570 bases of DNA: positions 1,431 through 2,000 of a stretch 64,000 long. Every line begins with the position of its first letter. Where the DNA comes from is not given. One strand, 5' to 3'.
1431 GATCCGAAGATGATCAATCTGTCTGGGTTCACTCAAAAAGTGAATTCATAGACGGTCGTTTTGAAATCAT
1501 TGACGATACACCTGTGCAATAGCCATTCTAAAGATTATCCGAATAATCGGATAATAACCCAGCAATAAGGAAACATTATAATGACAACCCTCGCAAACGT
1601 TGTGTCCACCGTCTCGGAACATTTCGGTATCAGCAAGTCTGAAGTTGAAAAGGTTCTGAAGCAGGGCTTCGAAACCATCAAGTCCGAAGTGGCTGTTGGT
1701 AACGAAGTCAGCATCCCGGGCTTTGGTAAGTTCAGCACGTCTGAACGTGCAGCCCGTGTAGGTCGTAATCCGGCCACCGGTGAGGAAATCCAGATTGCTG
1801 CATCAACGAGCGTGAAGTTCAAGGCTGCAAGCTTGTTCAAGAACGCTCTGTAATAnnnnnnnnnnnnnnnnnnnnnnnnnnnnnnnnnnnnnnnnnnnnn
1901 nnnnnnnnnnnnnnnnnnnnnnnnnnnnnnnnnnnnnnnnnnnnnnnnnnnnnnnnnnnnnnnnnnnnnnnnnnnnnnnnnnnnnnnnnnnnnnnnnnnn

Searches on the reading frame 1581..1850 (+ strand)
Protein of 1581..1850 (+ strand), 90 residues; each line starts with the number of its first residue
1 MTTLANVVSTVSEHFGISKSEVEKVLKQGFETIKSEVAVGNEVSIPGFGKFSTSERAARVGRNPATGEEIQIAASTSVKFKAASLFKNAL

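Call 83: search_protein_families(library=phrogs, proteins=[window:1581-1850:+], max_evalue=0.001)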
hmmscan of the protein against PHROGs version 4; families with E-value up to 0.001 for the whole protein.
window:1581-1850:+ (90 aa): 2 families
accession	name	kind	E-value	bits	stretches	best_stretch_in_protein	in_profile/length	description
phrog_379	-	DNA, RNA and nucleotide metabolism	8.3e-27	94.4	1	8-90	36-118/138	DNA binding protein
phrog_38608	-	unknown function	3.4e-05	24.6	1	1-85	1-85/248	-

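Call 84: search_protein_families(library=pfam, proteins=[window:1581-1850:+], max_evalue=0.01)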
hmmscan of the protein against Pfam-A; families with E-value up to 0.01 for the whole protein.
window:1581-1850:+ (90 aa): 4 families
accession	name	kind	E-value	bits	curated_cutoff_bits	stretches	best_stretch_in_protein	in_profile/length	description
PF00216.26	Bac_DNA_binding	-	2.9e-26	92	22.4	1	5-90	4-89/90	Bacterial DNA-binding protein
PF18291.6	HU-HIG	-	1.6e-06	28.6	26.2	1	3-89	33-117/125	HU domain fused to wHTH, Ig, or Glycine-rich motif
PF18175.6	HU-CCDC81_bac_2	-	0.0011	19.3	35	1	8-55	4-51/70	CCDC81-like prokaryotic HU domain 2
PF14908.11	HU-CCDC81_euk_1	-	0.0026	18.2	26.1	1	17-62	19-64/89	CCDC81 eukaryotic HU domain 1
